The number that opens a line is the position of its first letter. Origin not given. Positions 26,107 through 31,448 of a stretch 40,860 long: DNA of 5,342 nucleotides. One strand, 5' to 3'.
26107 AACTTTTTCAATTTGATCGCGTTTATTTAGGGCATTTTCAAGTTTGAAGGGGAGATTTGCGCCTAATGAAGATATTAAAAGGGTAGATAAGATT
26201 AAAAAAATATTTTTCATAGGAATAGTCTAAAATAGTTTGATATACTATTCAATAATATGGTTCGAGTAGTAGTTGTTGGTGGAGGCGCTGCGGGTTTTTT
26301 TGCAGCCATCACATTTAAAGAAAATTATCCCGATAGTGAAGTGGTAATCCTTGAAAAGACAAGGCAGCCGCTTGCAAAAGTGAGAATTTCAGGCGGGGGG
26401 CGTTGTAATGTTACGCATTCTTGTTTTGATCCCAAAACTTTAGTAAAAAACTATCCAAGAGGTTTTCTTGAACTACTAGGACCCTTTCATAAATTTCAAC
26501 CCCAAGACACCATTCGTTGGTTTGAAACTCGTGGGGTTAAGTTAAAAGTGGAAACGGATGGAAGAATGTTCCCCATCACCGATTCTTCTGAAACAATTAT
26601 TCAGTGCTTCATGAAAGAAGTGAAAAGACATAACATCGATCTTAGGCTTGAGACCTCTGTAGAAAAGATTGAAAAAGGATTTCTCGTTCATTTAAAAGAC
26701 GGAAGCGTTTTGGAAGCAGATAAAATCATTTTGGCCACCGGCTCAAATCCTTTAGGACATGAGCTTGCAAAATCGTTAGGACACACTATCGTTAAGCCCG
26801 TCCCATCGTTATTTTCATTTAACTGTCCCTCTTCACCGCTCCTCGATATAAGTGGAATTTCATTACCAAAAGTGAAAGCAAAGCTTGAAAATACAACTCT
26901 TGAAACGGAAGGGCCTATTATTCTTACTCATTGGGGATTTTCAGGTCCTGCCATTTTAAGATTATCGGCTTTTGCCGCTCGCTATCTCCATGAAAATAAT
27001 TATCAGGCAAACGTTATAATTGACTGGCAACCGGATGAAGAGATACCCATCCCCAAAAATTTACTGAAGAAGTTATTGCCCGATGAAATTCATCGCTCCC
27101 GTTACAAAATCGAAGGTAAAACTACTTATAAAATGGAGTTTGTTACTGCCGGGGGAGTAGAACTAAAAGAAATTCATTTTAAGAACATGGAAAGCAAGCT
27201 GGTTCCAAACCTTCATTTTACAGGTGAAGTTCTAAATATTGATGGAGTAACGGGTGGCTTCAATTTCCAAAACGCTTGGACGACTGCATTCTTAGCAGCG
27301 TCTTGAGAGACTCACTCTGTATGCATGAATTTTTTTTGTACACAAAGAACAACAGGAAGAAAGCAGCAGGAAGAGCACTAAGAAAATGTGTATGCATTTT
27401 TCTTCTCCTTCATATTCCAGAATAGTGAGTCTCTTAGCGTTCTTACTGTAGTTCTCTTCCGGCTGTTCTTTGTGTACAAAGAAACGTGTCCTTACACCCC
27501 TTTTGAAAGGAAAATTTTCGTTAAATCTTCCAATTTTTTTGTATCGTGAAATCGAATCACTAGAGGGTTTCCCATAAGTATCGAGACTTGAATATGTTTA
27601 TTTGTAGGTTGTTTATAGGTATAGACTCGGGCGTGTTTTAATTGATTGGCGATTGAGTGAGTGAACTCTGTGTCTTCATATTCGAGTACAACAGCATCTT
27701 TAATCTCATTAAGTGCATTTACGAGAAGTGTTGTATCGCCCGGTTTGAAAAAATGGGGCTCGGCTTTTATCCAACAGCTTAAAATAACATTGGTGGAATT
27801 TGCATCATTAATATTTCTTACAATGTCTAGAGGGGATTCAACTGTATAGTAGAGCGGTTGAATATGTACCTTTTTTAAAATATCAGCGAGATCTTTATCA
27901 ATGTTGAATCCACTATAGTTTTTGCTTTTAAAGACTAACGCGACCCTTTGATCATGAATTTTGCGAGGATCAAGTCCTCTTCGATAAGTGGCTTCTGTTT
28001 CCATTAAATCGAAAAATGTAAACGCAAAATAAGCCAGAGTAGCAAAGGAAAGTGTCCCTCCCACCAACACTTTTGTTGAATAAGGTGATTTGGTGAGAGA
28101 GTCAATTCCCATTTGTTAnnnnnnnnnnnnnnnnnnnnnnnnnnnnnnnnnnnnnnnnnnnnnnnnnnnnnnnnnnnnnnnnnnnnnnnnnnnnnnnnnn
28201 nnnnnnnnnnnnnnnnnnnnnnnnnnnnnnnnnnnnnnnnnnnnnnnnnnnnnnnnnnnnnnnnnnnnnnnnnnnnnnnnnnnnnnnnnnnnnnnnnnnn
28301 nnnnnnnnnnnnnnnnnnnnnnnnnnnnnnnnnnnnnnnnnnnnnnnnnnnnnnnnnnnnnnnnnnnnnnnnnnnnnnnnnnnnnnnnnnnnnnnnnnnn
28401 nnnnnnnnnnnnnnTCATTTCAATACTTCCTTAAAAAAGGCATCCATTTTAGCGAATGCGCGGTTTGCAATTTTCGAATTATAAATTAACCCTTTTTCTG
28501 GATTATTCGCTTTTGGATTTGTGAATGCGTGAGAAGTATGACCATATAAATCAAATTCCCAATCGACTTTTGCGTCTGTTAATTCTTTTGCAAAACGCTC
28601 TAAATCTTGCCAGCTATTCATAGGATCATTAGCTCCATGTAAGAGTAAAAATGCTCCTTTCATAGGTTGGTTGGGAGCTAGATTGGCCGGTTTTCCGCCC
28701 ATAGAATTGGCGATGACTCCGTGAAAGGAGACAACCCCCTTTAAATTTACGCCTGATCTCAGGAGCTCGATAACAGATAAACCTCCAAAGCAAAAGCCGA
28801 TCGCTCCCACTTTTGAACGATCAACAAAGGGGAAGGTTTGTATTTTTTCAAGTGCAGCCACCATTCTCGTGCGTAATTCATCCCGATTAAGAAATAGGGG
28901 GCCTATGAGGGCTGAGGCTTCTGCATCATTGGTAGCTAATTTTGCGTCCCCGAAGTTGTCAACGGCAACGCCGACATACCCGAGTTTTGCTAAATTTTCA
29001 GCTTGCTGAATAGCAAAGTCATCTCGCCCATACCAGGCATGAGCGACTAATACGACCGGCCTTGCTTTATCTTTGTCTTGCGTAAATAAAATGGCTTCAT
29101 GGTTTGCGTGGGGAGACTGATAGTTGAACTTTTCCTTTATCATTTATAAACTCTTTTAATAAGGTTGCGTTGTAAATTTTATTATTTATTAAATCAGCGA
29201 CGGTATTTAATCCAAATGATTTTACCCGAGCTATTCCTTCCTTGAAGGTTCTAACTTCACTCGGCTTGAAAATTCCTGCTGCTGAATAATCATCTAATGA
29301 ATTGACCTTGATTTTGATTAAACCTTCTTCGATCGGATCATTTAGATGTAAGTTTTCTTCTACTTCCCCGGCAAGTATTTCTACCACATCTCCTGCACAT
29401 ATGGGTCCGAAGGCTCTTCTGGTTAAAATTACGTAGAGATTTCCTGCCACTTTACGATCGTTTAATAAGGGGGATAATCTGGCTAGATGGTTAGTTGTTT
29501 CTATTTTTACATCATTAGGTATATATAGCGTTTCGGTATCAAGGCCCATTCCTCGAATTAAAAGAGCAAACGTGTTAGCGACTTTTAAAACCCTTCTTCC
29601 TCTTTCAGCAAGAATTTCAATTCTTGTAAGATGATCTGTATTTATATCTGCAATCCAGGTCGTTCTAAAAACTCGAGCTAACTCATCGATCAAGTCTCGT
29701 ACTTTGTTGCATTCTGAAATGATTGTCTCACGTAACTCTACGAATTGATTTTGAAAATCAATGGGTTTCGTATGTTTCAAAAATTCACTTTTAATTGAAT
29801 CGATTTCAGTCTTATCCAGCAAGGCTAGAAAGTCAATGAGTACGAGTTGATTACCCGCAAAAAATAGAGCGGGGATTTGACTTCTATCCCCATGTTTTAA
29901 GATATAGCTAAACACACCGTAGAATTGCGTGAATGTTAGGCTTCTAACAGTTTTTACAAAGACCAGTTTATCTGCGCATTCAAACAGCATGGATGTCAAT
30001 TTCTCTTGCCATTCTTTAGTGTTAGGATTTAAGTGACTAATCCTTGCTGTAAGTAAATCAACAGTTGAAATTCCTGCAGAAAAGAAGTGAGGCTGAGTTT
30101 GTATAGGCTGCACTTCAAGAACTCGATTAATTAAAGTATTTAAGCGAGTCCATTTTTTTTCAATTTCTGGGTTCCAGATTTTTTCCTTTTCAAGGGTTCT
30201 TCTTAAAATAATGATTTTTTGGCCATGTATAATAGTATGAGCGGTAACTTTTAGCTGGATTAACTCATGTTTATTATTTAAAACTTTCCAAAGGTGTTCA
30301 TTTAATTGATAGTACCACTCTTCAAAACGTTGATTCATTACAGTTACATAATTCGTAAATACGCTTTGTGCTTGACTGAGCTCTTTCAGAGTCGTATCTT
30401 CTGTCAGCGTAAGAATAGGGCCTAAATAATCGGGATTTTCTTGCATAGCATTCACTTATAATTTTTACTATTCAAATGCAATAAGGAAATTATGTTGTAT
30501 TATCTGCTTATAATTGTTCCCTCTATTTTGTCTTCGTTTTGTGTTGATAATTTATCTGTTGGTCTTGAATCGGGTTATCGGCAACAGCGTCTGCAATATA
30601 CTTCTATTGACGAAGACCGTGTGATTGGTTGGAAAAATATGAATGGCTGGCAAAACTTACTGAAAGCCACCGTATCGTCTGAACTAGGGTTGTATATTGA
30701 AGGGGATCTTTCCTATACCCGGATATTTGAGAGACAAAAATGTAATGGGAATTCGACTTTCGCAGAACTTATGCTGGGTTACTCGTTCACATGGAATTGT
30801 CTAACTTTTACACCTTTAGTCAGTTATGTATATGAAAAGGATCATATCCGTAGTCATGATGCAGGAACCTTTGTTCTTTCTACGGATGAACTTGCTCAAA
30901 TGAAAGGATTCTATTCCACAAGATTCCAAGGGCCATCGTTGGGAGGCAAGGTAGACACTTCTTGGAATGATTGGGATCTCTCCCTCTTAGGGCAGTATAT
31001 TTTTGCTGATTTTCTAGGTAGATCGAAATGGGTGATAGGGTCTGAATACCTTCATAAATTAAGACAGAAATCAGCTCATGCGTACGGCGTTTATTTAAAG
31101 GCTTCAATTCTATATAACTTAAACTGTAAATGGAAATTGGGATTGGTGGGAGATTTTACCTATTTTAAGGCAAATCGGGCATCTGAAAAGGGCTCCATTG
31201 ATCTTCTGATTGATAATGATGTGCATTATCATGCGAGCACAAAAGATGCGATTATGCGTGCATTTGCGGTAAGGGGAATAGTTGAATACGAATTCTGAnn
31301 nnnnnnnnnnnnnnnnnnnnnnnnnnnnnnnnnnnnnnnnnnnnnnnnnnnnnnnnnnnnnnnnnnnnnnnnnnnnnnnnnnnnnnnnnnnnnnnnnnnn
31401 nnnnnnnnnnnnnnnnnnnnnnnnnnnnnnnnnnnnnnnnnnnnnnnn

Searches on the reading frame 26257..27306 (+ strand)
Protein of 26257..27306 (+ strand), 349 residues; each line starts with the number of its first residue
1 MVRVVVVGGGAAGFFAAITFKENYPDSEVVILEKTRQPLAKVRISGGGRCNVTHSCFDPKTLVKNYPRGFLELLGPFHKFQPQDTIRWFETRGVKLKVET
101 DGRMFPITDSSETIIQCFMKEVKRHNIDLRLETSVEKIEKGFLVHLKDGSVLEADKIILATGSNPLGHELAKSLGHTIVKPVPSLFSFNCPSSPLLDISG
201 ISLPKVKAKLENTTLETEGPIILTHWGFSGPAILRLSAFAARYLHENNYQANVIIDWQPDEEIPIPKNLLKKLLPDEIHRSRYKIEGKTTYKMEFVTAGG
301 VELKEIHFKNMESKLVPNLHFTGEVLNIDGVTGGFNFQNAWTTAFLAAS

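Call 64: search_protein_families(library=pfam, proteins=[window:26257-27306:+], max_evalue=0.001)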
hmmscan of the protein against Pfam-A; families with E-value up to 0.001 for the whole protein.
window:26257-27306:+ (349 aa): 9 families
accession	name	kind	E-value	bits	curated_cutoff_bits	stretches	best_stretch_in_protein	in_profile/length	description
PF03486.20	HI0933_like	-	1.2e-73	248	50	1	3-348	2-242/244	HI0933-like protein Rossmann domain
PF22780.1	HI0933_like_1st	-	3.1e-18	66.6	27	1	182-263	1-84/165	HI0933-like protein barrel and H2TH domain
PF07992.20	Pyr_redox_2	-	2.7e-11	43.9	26.1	1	109-166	180-240/291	Pyridine nucleotide-disulphide oxidoreductase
PF01266.30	DAO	-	1e-06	28.9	27.9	0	115-182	152-224/353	FAD dependent oxidoreductase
PF13738.12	Pyr_redox_3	-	6e-06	26.2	30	0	5-35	1-30/305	Pyridine nucleotide-disulphide oxidoreductase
PF00890.30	FAD_binding_2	-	2.9e-05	23.9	20.4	1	4-49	2-45/414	FAD binding domain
PF13454.12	NAD_binding_9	-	0.00022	21.7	21.8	0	115-163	107-154/155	FAD-NAD(P)-binding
PF01134.28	GIDA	-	0.00022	20.9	22.1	0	4-22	2-20/391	Glucose inhibited division protein A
PF01593.30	Amino_oxidase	-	0.00083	19.2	19.8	0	113-174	205-268/443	Flavin containing amine oxidoreductase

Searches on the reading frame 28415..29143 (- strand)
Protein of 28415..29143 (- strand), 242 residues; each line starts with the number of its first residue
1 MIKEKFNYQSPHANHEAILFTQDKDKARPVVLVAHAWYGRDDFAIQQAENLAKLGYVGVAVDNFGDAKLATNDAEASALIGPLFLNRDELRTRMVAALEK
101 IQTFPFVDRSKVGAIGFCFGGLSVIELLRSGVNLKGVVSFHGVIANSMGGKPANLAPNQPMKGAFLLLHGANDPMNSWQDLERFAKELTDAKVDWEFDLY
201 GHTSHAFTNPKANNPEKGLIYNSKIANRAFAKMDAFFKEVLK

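Call 64: search_protein_families(library=pfam, proteins=[window:28415-29143:-], max_evalue=0.001)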
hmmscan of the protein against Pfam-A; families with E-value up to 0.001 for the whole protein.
window:28415-29143:- (242 aa): 3 families
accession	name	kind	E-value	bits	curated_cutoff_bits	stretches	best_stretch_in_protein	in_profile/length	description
PF01738.24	DLH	-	6.2e-35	121.2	21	1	17-240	3-216/217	Dienelactone hydrolase family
PF00326.27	Peptidase_S9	-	5.4e-06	26.5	22.6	0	158-214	140-196/213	Prolyl oligopeptidase family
PF02230.22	Abhydrolase_2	-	0.00085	19.7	23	0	107-208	102-202/217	Phospholipase/Carboxylesterase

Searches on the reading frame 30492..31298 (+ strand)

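Call 64: search_protein_families(library=pfam, proteins=[window:30492-31298:+], max_evalue=0.001)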
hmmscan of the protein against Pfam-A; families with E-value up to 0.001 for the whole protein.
window:30492-31298:+ (268 aa): 2 families
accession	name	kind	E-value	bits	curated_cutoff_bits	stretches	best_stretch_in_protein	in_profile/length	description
PF17251.8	Pom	-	1e-16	61.6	22.4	1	86-267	95-284/285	Protochlamydia outer membrane protein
PF03797.25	Autotransporter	-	0.0001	22.6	26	0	19-116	38-146/255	Autotransporter beta-domain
